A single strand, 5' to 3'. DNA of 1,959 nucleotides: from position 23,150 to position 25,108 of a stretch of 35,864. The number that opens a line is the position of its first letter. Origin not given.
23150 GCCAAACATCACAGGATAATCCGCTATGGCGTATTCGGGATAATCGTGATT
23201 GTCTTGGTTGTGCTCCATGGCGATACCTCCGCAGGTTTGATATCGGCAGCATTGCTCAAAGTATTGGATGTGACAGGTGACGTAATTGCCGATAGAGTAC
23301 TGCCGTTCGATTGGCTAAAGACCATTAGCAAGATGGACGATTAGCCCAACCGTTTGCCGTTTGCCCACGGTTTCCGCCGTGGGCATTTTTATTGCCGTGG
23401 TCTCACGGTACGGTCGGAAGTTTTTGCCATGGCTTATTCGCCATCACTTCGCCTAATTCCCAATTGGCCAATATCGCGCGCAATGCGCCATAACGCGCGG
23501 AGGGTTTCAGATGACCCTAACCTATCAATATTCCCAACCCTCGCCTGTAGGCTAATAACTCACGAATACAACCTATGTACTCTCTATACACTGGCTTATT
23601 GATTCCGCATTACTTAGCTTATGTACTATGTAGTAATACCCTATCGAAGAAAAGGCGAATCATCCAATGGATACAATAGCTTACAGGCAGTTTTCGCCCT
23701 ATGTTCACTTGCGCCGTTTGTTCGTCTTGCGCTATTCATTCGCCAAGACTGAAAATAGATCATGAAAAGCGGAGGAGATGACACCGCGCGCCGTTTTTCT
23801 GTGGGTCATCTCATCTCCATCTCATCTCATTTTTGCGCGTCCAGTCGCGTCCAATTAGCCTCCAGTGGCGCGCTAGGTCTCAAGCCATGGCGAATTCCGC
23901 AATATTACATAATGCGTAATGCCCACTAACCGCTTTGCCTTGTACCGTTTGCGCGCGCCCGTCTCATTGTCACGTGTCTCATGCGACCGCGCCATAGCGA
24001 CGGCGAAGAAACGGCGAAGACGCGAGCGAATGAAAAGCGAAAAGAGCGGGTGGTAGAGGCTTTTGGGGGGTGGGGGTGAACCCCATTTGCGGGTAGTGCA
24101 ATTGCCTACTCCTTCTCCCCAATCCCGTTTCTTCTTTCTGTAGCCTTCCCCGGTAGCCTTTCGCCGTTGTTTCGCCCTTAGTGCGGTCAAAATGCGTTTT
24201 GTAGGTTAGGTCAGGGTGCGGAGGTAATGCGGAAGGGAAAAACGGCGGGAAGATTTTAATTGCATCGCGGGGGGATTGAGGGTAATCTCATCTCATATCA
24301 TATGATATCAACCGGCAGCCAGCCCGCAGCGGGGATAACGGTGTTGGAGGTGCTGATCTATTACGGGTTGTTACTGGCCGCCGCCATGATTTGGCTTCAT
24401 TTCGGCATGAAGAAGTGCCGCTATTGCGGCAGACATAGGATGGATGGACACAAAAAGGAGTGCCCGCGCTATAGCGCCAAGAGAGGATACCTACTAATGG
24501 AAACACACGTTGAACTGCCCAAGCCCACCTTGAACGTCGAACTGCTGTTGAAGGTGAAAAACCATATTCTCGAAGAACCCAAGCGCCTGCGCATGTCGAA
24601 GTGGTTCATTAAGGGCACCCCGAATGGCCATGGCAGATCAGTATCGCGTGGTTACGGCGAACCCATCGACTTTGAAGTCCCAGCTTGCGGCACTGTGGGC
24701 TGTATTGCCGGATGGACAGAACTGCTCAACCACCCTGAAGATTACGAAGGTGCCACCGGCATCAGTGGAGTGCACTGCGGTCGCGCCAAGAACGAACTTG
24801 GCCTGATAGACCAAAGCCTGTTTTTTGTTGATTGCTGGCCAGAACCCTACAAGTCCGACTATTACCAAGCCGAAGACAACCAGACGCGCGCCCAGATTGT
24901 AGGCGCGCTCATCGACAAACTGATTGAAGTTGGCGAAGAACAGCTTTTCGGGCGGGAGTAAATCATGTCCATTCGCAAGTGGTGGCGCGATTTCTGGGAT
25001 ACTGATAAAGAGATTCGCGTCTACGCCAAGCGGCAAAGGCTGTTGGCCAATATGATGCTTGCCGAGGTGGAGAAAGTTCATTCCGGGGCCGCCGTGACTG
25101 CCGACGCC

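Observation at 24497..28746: Duplicated gene family: two divergent paralogs 3.7 kb apart share a conserved core (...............CGT[VT].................)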

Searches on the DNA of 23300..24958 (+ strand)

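Call 90: search_rna_families(source=window, start=23300, end=24520, threshold=evalue, max_evalue=1)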
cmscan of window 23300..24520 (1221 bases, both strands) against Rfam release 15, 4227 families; matches with E-value up to 1: 0.
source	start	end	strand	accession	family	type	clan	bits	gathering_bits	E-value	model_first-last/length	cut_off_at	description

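Call 96: search_dna_similar(query=L029:1491-1895:+, collection=ecoli_genomes, mode=distant, max_rows=10)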
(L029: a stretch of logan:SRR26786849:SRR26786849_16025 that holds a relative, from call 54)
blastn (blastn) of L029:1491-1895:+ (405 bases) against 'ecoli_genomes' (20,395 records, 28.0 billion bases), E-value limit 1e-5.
No match.
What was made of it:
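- Tried and rejected: E. coli genomes gave no match (call 96).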

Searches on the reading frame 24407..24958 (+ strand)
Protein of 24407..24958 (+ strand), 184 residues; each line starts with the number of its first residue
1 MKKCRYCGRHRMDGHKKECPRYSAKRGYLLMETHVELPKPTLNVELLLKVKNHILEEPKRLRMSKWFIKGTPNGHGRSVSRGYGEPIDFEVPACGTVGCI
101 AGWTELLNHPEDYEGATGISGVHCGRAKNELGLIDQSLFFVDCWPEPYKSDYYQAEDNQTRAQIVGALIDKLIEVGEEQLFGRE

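Call 6: search_protein_families(library=pfam, proteins=[window:24407-24958:+], max_evalue=1)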
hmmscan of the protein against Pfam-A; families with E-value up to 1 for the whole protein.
window:24407-24958:+ (184 aa): 0 families

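Call 7: search_protein_families(library=phrogs, proteins=[window:24407-24958:+], max_evalue=1)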
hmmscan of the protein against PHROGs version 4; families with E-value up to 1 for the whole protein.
window:24407-24958:+ (184 aa): 7 families
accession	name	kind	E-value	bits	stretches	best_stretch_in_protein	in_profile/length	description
phrog_889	-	unknown function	1.6e-07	32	1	41-108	14-77/162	-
phrog_30739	-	unknown function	1.9e-05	25.7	1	92-149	33-87/163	-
phrog_2451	-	unknown function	0.0011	19.3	1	1-25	18-43/56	-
phrog_1719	-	unknown function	0.13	13.6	1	3-23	38-58/61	-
phrog_23499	-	unknown function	0.18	13.1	1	1-23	1-24/63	-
phrog_25999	-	unknown function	0.22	12.5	0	129-151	138-160/181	-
phrog_13698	-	unknown function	0.32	11.8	0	122-174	86-136/176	-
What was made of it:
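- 24407..24496 (+): In-frame upstream stretch (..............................). It is probably not part of the protein. There is a weak PHROG 2451 hit, E = 1.1e-3 (call 7).
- On PHROG 889 (uncharacterised phage family): E = 1.6e-7 (A) and 2.4e-5 (B); partial profile coverage, positions 14-77 of 162 (call 7).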

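Call 12: find_homologous_proteins(query=window:24407-24958:+)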
Query window:24407-24958:+ (184 aa): 9 proteins with E <= 0.001 among 33 candidates.
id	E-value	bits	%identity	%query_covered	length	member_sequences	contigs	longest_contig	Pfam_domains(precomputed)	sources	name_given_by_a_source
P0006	9.4e-102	357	100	84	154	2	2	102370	-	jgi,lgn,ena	-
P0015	3.5e-15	74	43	72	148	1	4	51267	-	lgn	-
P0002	1.5e-12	66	36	66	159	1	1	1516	-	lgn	-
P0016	6.3e-11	60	39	73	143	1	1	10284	-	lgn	-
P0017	1.3e-9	56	38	67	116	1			-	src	-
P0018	4.1e-9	54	35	74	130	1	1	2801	-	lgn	-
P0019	1.2e-5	43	31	75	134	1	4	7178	-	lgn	-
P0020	4.6e-5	41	31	72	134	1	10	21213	-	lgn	-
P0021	3.5e-4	38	33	72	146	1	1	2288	-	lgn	-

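Call 47: search_solved_structures(query=A3, max_evalue=10)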
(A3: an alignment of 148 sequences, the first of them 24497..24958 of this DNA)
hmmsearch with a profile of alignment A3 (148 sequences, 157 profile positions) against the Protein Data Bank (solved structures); distinct sequences matched with E-value up to 10: 0.

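Call 51: predict_structure(alignment_id=A3)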
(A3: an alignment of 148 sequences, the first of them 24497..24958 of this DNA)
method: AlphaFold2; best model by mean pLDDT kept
length: 154 residues; sequences in the alignment: 148
mean_pLDDT: 94.5   pTM: 0.88
mean pLDDT of the five models: 94.5, 93.6, 93.4, 92.8, 92.7
residues with pLDDT >= 90: 129; 70-90: 23; 50-70: 2; < 50: 0
segments of 3 or more residues with pLDDT < 50: none
pLDDT, mean of each block of 10 residues (from residue 1): 87 98 98 93 95 95 97 96 84 90 97 98 98 98 97 85
secondary structure, 60 per line:
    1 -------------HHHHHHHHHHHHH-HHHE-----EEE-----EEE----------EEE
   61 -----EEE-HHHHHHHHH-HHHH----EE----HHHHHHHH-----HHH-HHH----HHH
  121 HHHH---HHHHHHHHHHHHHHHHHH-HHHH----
elements in order: H14-26 E37-39 E45-47 E58-60 E66-68 H70-78 H80-83 H94-101 H118-124 H128-145 H147-150
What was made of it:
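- pLDDT 94.5, pTM 0.88 (call 51).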

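Call 53: find_encoding_contigs(protein=P0015, flank=8000, max_places=3)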
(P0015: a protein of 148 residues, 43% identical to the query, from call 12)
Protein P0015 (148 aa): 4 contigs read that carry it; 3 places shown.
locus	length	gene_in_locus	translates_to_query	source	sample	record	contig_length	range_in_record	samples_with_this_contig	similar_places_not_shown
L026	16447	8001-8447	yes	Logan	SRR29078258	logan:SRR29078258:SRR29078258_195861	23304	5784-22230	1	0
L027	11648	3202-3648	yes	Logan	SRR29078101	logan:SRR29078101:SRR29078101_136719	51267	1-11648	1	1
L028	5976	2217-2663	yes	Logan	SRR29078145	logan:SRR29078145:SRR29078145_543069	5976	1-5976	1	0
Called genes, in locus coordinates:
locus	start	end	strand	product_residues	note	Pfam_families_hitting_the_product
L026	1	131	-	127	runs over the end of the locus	-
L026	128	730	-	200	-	-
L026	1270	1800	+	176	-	-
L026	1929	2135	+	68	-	-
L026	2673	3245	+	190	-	-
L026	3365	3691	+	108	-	-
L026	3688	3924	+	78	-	-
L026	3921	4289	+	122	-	-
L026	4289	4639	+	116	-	-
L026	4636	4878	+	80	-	-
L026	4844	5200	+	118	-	-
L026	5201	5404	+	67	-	-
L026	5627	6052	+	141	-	-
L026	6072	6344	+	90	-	-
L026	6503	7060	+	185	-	-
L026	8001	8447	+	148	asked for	-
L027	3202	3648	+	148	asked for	-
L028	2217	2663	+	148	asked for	-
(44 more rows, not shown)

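Call 54: find_encoding_contigs(protein=P0020, flank=8000, max_places=3)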
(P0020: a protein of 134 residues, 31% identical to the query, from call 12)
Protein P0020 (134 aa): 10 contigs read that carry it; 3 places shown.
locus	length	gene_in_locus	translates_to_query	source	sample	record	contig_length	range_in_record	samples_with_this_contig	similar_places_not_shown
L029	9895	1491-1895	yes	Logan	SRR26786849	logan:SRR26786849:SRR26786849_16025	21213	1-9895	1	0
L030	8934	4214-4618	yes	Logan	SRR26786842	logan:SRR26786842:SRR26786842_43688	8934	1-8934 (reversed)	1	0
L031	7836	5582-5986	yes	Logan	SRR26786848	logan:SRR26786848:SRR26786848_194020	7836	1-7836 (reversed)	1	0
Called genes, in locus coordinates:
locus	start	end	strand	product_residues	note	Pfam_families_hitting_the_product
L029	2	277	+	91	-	?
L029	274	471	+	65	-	-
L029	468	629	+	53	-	-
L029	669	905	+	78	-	-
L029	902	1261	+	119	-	-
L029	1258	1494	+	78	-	-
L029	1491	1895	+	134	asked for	-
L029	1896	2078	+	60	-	-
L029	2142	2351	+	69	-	-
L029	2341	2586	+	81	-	-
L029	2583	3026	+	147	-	-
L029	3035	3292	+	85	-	-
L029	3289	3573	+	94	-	-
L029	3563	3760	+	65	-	-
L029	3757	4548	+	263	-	PF04404:ERF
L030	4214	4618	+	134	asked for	-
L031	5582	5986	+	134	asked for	-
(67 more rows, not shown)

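Call 57: fold_search(model_id=the predicted structure, library=viral)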
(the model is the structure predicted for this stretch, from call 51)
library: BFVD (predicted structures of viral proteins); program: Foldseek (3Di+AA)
matches with E <= 10: 59; with E <= 0.001: 2
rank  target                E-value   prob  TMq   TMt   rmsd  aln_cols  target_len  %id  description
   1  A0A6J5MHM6            1.7e-05  1.00  0.59  0.58   4.8       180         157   26  Uncharacterized protein [uncultured Caudovirales phage]
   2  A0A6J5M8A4            2.2e-05  1.00  0.64  0.68   3.8       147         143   23  Uncharacterized protein [uncultured Caudovirales phage]
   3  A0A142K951            1.4e-03  1.00  0.42  0.55   5.6       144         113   20  Uncharacterized protein [Gordonia phage Yvonnetastic]
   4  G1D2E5                4.4e-03  0.99  0.44  0.46  10.1       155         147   15  RDF protein [Mycobacterium phage Henry]
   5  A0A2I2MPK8            9.7e-03  0.92  0.39  0.33  12.8       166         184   19  Uncharacterized protein [Mycobacterium phage EniyanLRS]
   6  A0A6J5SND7            2.0e-02  0.89  0.41  0.32   9.7       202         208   13  Uncharacterized protein [uncultured Caudovirales phage]
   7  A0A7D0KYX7            4.2e-02  0.82  0.40  0.46   8.5       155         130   15  (no name in the UniProt tables at hand)
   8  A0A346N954            7.4e-02  0.82  0.38  0.42   6.9       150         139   22  (no name in the UniProt tables at hand)
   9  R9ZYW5                1.7e-01  0.16  0.28  0.26  11.1       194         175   13  Uncharacterized protein [Cellulophaga phage phi17:2]
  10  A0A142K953            3.0e-01  0.35  0.38  0.38   9.7       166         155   20  Uncharacterized protein [Gordonia phage Yvonnetastic]
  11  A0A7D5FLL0            3.0e-01  0.23  0.35  0.28  13.4       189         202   18  (no name in the UniProt tables at hand)
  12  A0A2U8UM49            3.4e-01  0.41  0.38  0.44  10.5       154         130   15  (no name in the UniProt tables at hand)
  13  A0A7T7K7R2            5.0e-01  0.18  0.36  0.40   7.6       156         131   15  (no name in the UniProt tables at hand)
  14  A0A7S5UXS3            5.6e-01  0.16  0.37  0.32   9.7       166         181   13  (no name in the UniProt tables at hand)
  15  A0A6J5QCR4            1.0e+00  0.35  0.45  0.30   5.9       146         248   14  Uncharacterized protein [uncultured Caudovirales phage]
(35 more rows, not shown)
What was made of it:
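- In BFVD, the two matches at E <= 0.001 are uncharacterised phage proteins (call 57).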

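Call 64: find_homologous_proteins(query=A3, max_evalue=0.001)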
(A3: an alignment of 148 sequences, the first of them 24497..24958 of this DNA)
Query A3 (148 sequences) (154 aa, profile of the alignment): 928 proteins with E <= 0.001 among 3334 candidates; the best 120 are listed.
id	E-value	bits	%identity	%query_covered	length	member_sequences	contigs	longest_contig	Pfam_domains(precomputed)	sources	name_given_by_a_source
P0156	2.0e-44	169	34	88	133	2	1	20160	-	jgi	jgi:hypothetical protein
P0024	5.9e-44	167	38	87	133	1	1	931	-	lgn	-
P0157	3.3e-43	165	39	75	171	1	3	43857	-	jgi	jgi:hypothetical protein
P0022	4.5e-43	164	41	92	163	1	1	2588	-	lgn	-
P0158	6.6e-43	164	37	87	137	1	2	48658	-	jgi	jgi:hypothetical protein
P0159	7.9e-43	164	43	88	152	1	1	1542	-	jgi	jgi:hypothetical protein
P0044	8.8e-43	163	37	88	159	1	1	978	-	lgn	-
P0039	9.2e-43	163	33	87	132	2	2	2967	-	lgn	-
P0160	1.0e-42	163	36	75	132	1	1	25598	-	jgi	jgi:hypothetical protein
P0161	1.4e-42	163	37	90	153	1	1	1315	-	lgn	-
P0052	1.4e-42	163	37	86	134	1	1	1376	-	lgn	-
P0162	2.6e-42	162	49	86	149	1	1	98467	-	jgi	jgi:hypothetical protein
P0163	5.1e-42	161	38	87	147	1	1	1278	-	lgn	-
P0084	8.3e-42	160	35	86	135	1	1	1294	-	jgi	jgi:hypothetical protein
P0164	1.3e-41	160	40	87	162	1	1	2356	-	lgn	-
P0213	1.8e-37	146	39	44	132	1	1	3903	-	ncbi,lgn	-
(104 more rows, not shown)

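Call 71: find_encoding_contigs(protein=P0162, flank=10000, max_places=2)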
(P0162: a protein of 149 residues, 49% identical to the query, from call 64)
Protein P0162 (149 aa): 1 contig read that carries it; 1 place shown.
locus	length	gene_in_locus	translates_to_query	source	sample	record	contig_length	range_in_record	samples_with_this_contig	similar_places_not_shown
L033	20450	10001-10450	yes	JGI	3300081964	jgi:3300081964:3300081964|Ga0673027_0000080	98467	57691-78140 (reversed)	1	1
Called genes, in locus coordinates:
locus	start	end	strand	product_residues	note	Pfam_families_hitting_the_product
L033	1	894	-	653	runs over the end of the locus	-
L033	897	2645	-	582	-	-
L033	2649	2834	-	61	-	-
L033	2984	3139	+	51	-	-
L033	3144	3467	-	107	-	-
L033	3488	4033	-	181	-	-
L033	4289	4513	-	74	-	-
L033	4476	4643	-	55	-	-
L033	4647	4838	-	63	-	-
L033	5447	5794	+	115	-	-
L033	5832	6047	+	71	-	-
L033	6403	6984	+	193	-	-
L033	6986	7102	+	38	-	-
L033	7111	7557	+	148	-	-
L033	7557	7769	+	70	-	-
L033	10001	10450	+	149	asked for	-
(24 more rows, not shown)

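Call 81: search_protein_families(library=pfam, proteins=[P0213], max_evalue=1)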
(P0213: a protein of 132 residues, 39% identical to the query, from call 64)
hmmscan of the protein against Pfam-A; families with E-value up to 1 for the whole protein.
P0213 (132 aa): 0 families
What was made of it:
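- Tried and rejected: Pfam on 10 distant members (actinophage, Brevundimonas, N-terminally extended) found nothing meaningful (call 81).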

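Call 97: search_dna_similar(query=P0020, collection=phages, mode=protein, max_evalue=0.001, max_rows=15)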
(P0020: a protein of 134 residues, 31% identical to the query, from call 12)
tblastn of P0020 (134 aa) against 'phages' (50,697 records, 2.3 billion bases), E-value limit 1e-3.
No match.
